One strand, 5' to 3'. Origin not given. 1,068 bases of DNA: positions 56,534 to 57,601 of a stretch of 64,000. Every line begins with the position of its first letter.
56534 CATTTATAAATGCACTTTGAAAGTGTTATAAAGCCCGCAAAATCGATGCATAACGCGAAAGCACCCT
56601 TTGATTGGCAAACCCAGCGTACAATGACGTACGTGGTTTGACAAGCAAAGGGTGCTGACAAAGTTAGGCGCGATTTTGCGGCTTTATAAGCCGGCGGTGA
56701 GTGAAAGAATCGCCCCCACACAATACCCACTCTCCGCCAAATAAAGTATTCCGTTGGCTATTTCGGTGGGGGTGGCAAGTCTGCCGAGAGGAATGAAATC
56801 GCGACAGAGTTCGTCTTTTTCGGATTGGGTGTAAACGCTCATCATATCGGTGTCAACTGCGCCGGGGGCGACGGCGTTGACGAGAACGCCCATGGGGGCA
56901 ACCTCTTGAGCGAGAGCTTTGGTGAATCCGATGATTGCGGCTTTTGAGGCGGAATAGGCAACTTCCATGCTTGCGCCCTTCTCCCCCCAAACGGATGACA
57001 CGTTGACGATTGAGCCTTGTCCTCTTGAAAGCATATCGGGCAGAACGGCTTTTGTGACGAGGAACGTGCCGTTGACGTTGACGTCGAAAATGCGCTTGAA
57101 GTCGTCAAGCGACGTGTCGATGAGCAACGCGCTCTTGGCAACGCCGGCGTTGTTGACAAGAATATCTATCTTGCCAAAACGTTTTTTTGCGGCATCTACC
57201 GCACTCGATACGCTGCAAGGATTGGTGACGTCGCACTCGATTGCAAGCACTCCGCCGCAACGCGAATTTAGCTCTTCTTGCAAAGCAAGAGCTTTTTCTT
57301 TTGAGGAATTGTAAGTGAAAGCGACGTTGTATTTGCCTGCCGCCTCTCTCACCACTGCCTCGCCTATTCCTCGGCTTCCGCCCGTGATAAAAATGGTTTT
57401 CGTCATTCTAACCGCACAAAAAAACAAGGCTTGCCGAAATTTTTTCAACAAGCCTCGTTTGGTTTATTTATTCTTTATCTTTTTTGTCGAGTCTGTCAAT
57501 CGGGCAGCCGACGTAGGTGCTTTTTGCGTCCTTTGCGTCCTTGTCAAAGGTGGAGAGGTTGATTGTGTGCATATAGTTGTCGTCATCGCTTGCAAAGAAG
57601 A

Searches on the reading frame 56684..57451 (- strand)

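Call 75: search_protein_families(library=pfam, proteins=[window:56684-57451:-], max_evalue=0.00001)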
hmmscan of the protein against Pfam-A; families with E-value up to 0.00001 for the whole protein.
window:56684-57451:- (255 aa): 5 families
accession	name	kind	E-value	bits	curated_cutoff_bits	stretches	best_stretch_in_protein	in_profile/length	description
PF00106.31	adh_short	-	1e-59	201.8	26.6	1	18-209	1-192/195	short chain dehydrogenase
PF13561.12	adh_short_C2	-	1.1e-56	192.5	27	1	27-254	6-234/236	Enoyl-(Acyl carrier protein) reductase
PF08659.16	KR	-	7.7e-16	59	22.6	1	19-183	2-166/180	KR domain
PF23441.1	SDR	-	4.4e-09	36.6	27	1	18-205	8-200/258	SDR-like rossmann domain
PF01370.27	Epimerase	-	6.5e-06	26.2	20.9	1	20-203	1-182/240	NAD dependent epimerase/dehydratase family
